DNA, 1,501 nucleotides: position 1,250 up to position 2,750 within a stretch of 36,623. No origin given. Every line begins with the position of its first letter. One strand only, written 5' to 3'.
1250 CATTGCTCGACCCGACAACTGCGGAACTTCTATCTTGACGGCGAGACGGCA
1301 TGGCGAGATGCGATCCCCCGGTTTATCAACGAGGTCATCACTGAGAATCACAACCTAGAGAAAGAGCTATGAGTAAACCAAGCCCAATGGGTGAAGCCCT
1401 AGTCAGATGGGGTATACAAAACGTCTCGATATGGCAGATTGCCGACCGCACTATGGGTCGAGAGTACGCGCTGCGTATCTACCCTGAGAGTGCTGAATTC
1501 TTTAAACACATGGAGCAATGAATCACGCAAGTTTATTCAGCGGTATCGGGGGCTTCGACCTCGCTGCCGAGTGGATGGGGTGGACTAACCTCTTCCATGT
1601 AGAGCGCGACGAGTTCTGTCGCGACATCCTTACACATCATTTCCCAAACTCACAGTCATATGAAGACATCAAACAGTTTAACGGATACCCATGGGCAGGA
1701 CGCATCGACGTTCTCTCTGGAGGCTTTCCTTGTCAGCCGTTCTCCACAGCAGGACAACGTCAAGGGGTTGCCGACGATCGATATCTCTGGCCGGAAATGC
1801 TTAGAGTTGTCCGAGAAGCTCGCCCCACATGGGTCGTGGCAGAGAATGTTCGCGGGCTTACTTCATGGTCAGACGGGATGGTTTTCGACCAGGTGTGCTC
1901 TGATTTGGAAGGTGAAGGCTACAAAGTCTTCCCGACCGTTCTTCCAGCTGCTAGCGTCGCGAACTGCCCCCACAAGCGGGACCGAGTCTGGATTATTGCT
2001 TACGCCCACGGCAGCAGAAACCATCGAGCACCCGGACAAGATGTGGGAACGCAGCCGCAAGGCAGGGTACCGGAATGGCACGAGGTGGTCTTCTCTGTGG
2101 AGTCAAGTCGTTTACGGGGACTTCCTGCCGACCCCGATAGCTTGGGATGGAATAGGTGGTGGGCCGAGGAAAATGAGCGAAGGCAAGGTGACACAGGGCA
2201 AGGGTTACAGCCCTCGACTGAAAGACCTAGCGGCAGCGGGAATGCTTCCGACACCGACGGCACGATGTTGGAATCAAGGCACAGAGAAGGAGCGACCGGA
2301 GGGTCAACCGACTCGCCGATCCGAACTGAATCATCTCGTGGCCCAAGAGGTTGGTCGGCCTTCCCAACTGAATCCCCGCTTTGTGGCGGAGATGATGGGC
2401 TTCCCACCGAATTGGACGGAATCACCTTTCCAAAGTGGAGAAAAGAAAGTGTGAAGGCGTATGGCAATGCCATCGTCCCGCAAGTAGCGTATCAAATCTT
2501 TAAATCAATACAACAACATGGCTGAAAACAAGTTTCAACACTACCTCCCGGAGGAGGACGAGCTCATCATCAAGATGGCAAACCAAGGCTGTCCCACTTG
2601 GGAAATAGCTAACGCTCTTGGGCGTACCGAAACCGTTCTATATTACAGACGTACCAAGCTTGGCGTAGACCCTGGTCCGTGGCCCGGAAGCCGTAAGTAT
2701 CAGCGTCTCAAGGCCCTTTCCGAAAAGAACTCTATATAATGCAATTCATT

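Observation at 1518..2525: Methyltransferase locus with two long overlapping stop-free frames, each carrying different C5-MTase-type motifs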

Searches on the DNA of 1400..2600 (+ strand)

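Call 4: search_dna_similar(query=window:1400-2600:+, collection=phages, mode=distant, max_rows=30)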
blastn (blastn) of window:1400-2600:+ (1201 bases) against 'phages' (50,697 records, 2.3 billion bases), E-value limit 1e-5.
Records with a match: 5; places in all: 5; records where one place covers at least 80% of the query: 0.
Best place of each record, by identity: 60-80% 5.
By first word of the organism name: Bacteroides 2; Bacteriophage 2; Porphyromonas 1.
By host as written in the record: - 2; Bacteroides koreensis HM3 1; Bacteroides salyersiae BG8 1; Porphyromonas gingivalis AFR5B1 1.
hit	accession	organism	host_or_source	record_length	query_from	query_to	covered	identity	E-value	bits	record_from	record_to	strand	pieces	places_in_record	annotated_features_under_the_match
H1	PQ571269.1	Bacteroides phage BKO1-TP3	Bacteroides koreensis HM3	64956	292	1086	26%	70.0%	2e-10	140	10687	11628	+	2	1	DNA methyltransferase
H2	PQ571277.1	Bacteroides phage BS-TP4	Bacteroides salyersiae BG8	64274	961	1117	13%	76.4%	2e-23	117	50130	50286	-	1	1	DNA methyltransferase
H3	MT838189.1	Bacteriophage sp.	human fecal samples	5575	962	1117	13%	73.1%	2e-16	93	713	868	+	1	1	record has no annotation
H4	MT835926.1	Bacteriophage sp.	human fecal samples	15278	962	1117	13%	71.8%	1e-13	84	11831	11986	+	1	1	record has no annotation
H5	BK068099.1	Porphyromonas phage phage018a_AFR5B1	Porphyromonas gingivalis AFR5B1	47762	961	1087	11%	75.6%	3e-15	91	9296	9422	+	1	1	hypothetical protein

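Call 5: get_annotated_region(hit=H1, flank=1500)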
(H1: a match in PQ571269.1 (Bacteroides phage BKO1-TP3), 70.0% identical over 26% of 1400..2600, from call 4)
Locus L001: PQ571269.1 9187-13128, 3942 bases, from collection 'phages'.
description: Bacteroides phage BKO1-TP3, complete genome.
organism: Bacteroides phage BKO1-TP3 (NCBI taxid 3385217)
taxonomy: Viruses
host: Bacteroides koreensis HM3; source: sewage from septic tank; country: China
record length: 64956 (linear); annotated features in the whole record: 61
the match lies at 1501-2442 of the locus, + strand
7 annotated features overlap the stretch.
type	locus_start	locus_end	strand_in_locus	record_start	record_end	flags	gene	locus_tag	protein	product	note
CDS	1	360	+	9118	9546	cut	-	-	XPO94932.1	VRR-NUC domain containing protein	BKO1-TP3_gp18; BKO1-TP3_gp18; Annot2=(structure alignment-afuniprot50) AF-A0A7Z7LU27-F1-model_v4 ...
CDS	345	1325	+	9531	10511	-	-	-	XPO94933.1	replication initiation protein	BKO1-TP3_gp19; BKO1-TP3_gp19; Annot2=(structure alignment-afuniprot50) AF-R7CWR4-F1-model_v4 DUF4373 domain-containing ...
CDS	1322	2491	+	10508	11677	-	-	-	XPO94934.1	DNA methyltransferase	BKO1-TP3_gp20; BKO1-TP3_gp20; Annot2=(structure alignment-afuniprot50) AF-A0A847T4R0-F1-model_v4 DNA ...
CDS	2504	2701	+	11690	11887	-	-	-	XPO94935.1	hypothetical protein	BKO1-TP3_gp21; BKO1-TP3_gp21; None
CDS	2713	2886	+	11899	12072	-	-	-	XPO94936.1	hypothetical protein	BKO1-TP3_gp22; BKO1-TP3_gp22; None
CDS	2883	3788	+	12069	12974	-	-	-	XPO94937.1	phosphoadenosine phosphosulfate reductase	BKO1-TP3_gp23; BKO1-TP3_gp23; Annot2=(structure alignment-afuniprot50) AF-A0A7U0VEU0-F1-model_v4 Phosphoadenosine ...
CDS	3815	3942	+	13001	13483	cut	-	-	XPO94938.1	putative DNA N-6-adenine-methyltransferase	BKO1-TP3_gp24; BKO1-TP3_gp24; Annot2=(hmm profile search-phrog [Rank2]) phrog_111 DNA ...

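Call 6: get_annotated_region(hit=H2, flank=1500)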
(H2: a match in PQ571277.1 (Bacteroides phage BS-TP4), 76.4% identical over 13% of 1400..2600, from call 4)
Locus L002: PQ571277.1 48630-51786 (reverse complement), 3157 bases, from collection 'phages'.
description: Bacteroides phage BS-TP4, complete genome.
organism: Bacteroides phage BS-TP4 (NCBI taxid 3385224)
taxonomy: Viruses
host: Bacteroides salyersiae BG8; source: sewage from septic tank; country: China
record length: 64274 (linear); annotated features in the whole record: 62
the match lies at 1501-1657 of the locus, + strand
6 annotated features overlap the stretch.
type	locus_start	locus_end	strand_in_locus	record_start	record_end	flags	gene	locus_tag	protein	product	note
CDS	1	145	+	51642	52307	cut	-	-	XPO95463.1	DnaC-like helicase loader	BS-TP4_gp45; BS-TP4_gp45; Annot2=(structure alignment-afuniprot50) AF-A0A8B2BH25-F1-model_v4 ATP-binding ...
CDS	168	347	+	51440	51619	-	-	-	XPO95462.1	hypothetical protein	BS-TP4_gp44; BS-TP4_gp44; None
CDS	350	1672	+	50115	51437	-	-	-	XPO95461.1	DNA methyltransferase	BS-TP4_gp43; BS-TP4_gp43; Annot2=(structure alignment-afuniprot50) AF-A0A7C1L091-F1-model_v4 DNA ...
CDS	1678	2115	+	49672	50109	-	-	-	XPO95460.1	hypothetical protein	BS-TP4_gp42; BS-TP4_gp42; None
CDS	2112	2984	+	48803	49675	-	-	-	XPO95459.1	phosphoadenosine phosphosulfate reductase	BS-TP4_gp41; BS-TP4_gp41; Annot2=(structure alignment-afuniprot50) AF-A0A412YMH0-F1-model_v4 PAPS_reduct ...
CDS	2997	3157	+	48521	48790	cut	-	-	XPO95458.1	Demethylase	BS-TP4_gp40; BS-TP4_gp40; Annot2=(structure alignment-afuniprot50) AF-I9EKN7-F1-model_v4 Lysine-specific demethylase 2A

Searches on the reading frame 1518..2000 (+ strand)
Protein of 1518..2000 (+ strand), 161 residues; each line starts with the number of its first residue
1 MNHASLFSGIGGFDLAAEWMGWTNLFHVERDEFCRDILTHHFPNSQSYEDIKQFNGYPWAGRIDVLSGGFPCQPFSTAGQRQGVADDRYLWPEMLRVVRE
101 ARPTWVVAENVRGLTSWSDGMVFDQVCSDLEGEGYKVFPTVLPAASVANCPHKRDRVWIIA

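Call 20: find_related_loci(query=window:1518-2000:+, collection=viral_contigs, flank=2500)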
Query seq(161 aa) (161 aa) in viral_contigs; peptide patterns used: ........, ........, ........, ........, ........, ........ (x = any residue, [..] = any of these).
599 stretches matched a pattern (row limit reached: there are more); 599 encode a relative of the query (tblastn E <= 1e-3); the best 80 are kept; 80 distinct loci.
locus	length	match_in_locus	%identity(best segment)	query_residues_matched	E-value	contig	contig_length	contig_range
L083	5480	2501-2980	76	1-161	3e-86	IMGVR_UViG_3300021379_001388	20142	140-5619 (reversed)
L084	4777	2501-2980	73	1-161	3e-85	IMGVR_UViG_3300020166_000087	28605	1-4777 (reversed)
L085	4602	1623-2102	74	1-161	2e-85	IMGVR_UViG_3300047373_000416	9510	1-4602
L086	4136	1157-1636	73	1-161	8e-85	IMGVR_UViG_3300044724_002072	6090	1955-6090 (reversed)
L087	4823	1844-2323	73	1-161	4e-85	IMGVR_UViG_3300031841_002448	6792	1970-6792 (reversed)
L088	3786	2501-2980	73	1-161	1e-84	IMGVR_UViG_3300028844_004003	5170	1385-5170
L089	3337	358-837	73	1-161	1e-84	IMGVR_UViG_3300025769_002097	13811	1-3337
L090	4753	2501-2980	73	1-161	2e-84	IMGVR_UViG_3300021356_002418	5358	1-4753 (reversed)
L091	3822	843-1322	73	1-161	1e-84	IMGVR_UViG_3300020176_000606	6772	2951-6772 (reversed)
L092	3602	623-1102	73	1-161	1e-84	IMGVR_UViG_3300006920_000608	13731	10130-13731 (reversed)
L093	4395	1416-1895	73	1-161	2e-84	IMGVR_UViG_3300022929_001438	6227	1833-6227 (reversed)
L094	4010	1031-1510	71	1-161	6e-83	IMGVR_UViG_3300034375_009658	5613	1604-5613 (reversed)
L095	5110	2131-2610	73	1-161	1e-82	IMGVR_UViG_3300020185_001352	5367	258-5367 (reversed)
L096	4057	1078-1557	73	1-161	9e-83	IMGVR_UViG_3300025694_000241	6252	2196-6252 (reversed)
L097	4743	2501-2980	71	1-161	3e-82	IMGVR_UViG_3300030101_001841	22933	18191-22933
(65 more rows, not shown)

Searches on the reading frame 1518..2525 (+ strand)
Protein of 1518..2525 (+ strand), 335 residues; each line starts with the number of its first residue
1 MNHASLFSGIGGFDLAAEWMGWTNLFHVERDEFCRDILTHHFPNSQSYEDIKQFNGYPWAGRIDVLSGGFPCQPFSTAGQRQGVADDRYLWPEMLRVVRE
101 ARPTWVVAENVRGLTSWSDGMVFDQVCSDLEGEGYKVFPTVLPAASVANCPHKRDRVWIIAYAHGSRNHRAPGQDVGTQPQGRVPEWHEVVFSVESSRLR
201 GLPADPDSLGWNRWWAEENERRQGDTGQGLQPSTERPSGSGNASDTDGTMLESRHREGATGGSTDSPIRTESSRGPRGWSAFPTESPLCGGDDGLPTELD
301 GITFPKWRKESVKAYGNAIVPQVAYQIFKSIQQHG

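Call 3: search_protein_families(library=pfam, proteins=[window:1518-2525:+], max_evalue=1)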
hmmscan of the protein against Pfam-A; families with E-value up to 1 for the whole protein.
window:1518-2525:+ (335 aa): 2 families
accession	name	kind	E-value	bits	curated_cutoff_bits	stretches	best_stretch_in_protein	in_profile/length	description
PF00145.23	DNA_methylase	-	2.5e-45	155.8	22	1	1-195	1-193/324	C-5 cytosine-specific DNA methylase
PF20593.3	DUF6793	-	0.061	13.8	27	1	81-123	23-65/107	Family of unknown function (DUF6793)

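Call 11: find_related_loci(query=window:1518-2525:+, collection=viral_contigs, flank=3000)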
Query window:1518-2525:+ (335 aa) in viral_contigs; peptide patterns used: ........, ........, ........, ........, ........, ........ (x = any residue, [..] = any of these).
599 stretches matched a pattern (row limit reached: there are more); 598 encode a relative of the query (tblastn E <= 1e-3); the best 80 are kept; 80 distinct loci.
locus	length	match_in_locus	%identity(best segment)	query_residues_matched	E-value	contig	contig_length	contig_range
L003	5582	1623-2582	57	1-333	4e-122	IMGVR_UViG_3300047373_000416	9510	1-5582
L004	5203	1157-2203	56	1-332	1e-117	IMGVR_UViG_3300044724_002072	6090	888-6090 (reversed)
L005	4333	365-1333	56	1-334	1e-116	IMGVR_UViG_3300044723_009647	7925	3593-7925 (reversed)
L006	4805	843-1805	54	1-332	7e-116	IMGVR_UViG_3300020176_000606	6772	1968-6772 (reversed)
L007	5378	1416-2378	54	1-332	1e-115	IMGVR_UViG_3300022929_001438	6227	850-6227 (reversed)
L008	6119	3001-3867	56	1-334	7e-114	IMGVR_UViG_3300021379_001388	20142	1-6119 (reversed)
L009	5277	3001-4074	53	1-335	9e-113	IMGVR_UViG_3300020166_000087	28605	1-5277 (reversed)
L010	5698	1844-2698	54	1-332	1e-112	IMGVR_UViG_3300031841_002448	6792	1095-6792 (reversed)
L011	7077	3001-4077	51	1-334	1e-111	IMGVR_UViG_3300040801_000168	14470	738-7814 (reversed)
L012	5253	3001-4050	52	1-332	4e-111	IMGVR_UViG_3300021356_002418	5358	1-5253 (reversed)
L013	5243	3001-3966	53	1-333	1e-110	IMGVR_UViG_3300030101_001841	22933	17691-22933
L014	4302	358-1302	53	1-332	1e-109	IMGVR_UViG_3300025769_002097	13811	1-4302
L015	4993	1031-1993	54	1-331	8e-108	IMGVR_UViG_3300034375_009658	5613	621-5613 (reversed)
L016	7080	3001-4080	48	1-333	2e-106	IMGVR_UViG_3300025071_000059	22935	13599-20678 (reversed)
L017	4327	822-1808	49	1-333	6e-107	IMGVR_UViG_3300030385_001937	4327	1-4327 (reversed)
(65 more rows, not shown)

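Call 29: search_protein_families(library=phrogs, proteins=[window:1518-2525:+], max_evalue=0.01)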
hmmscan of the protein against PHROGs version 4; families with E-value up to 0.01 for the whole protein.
window:1518-2525:+ (335 aa): 7 families
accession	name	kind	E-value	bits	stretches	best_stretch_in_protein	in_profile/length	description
phrog_363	-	other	7.2e-67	226.8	1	1-333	54-314/327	DNA methyltransferase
phrog_116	-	other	2.9e-50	172.4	1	1-168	208-378/779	DNA methyltransferase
phrog_32758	-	other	1.8e-08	35.3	1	122-170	4-51/154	DNA methyltransferase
phrog_29583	-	other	1.9e-08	34.5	1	48-123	64-140/468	DNA methyltransferase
phrog_5999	-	other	2.7e-07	31.6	1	6-83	8-89/109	DNA methyltransferase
phrog_864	-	DNA, RNA and nucleotide metabolism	0.00015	21.3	1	26-137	666-771/1064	DNA primase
phrog_36267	-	other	0.0091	16.7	0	3-55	3-55/151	DNA methyltransferase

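Call 55: search_protein_families(library=ncbifam, proteins=[window:1518-2525:+], max_evalue=0.1)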
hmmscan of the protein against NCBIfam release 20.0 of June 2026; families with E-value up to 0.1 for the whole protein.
window:1518-2525:+ (335 aa): 2 families
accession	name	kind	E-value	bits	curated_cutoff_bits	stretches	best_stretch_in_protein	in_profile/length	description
TIGR00675.1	dcm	superfamily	2.5e-37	129.2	100.65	1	4-164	2-162/329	DNA (cytosine-5-)-methyltransferase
NF007772.0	PRK10458.1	subfamily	1.3e-07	30.6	710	1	62-137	169-254/472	DNA cytosine methylase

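Call 57: predict_structure(alignment_id=A2)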
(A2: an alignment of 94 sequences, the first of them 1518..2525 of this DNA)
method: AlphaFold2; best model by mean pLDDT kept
length: 335 residues; sequences in the alignment: 94
mean_pLDDT: 60.0   pTM: 0.61
mean pLDDT of the five models: 60.0, 59.5, 59.1, 58.9, 56.8
residues with pLDDT >= 90: 37; 70-90: 87; 50-70: 73; < 50: 138
segments of 3 or more residues with pLDDT < 50: 73-85, 174-215, 222-280, 282-288, 303-306, 312-316
pLDDT, mean of each block of 10 residues (from residue 1): 85 81 90 82 89 89 85 47 53 90 86 57 81 84 53 64 67 45 38 36 42 48 41 33 29 30 31 39 46 57 50 53 73 66
secondary structure, 60 per line:
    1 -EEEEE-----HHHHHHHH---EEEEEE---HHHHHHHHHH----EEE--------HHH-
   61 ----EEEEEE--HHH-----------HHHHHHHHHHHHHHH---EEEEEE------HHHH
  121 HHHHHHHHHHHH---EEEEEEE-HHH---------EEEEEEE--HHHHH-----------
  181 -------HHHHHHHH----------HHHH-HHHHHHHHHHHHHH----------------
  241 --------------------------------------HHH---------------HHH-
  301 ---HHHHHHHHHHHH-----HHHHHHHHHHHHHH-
elements in order: E2-6 H12-19 E23-28 H32-41 E46-48 E65-70 H87-101 E105-110 H117-132 E136-142 E156-162 H165-169 H188-195 H206-209 H211-224 H304-315 H321-334

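Call 61: fold_search(model_id=the predicted structure, library=pdb)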
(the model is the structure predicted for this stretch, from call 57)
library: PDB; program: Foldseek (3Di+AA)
matches with E <= 10: 1535; with E <= 0.001: 361
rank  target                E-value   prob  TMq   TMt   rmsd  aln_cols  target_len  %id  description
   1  3g7u                  1.6e-12  1.00  0.41  0.40   9.4       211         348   26  Crystal structure of putative DNA modification methyltransferase encoded within prophage Cp-933R (E.coli) (released 2009-02-24)
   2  2uz4_A                3.1e-12  1.00  0.40  0.41   4.1       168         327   30  HhaI DNA methyltransferase R165N mutant complex with 13mer GCGC-GMGC oligonucleotide and SAH (released 2008-06-03)
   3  2zcj_A                4.7e-12  1.00  0.41  0.42   6.9       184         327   30  Ternary structure of the Glu119Gln M.HhaI, C5-Cytosine DNA methyltransferase, with unmodified DNA and AdoHcy (released 2007-12-04)
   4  2uyc_A                6.7e-12  1.00  0.40  0.41   4.0       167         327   31  HhaI DNA methyltransferase R163N mutant complex with 13mer GCGC-GMGC oligonucleotide and SAH (released 2008-05-27)
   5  1dct_A                7.1e-12  1.00  0.40  0.41   4.2       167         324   28  DNA (CYTOSINE-5) METHYLASE FROM HAEIII COVALENTLY BOUND TO DNA (released 1995-09-15)
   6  2i9k_A                8.1e-12  1.00  0.41  0.42   6.9       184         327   30  Engineered Extrahelical Base Destabilization Enhances Sequence Discrimination of DNA Methyltransferase M.HhaI (released 2006-10-10)
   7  1fjx_A                8.5e-12  1.00  0.41  0.42   3.7       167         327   30  STRUCTURE OF TERNARY COMPLEX OF HHAI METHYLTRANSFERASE MUTANT (T250G) IN COMPLEX WITH DNA AND ADOHCY (released 2000-12-15)
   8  2z6q_A                1.4e-11  1.00  0.41  0.42   3.9       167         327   30  Ternary structure of Arg165Ala M.HhaI C5-Cytosine DNA methyltransferase with unmodified DNA and AdoHcy (released 2007-08-28)
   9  2uyh_A                1.6e-11  1.00  0.42  0.42   3.7       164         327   32  HhaI DNA methyltransferase S87Q-Q237S mutant complex with 13mer GCGC- GMGC oligonucleotide and SAH (released 2008-05-27)
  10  3ubt_A                1.8e-11  1.00  0.39  0.40   4.4       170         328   28  Crystal Structure of C71S Mutant of DNA Cytosine-5 Methyltransferase M.HaeIII Bound to DNA (released 2012-10-03)
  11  2z6u_A                1.9e-11  1.00  0.41  0.42   6.9       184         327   28  Ternary structure of the Glu119Ala M.HhaI, C5-Cytosine DNA methyltransferase, with unmodified DNA and AdoHcy (released 2007-11-20)
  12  2z6a_A                2.1e-11  1.00  0.41  0.42   3.8       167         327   30  S-Adenosyl-L-methionine-Dependent Methyl Transfer: Observable Precatalytic Intermediates during DNA Cytosine Methylati (released 2007-08-21)
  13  1hmy                  2.5e-11  1.00  0.41  0.42  11.1       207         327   27  CRYSTAL STRUCTURE OF THE HHAI DNA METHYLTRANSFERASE COMPLEXED WITH S-ADENOSYL-L-METHIONINE (released 1993-10-31)
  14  1svu_B                3.2e-11  1.00  0.40  0.42   3.5       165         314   28  Structure of the Q237W mutant of HhaI DNA methyltransferase: an insight into protein-protein interactions (released 2004-06-29)
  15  5guv                  3.6e-11  1.00  0.41  0.18   4.9       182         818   25  The crystal structure of mouse DNMT1 (731-1602) mutant - R1279D (released 2017-08-30)
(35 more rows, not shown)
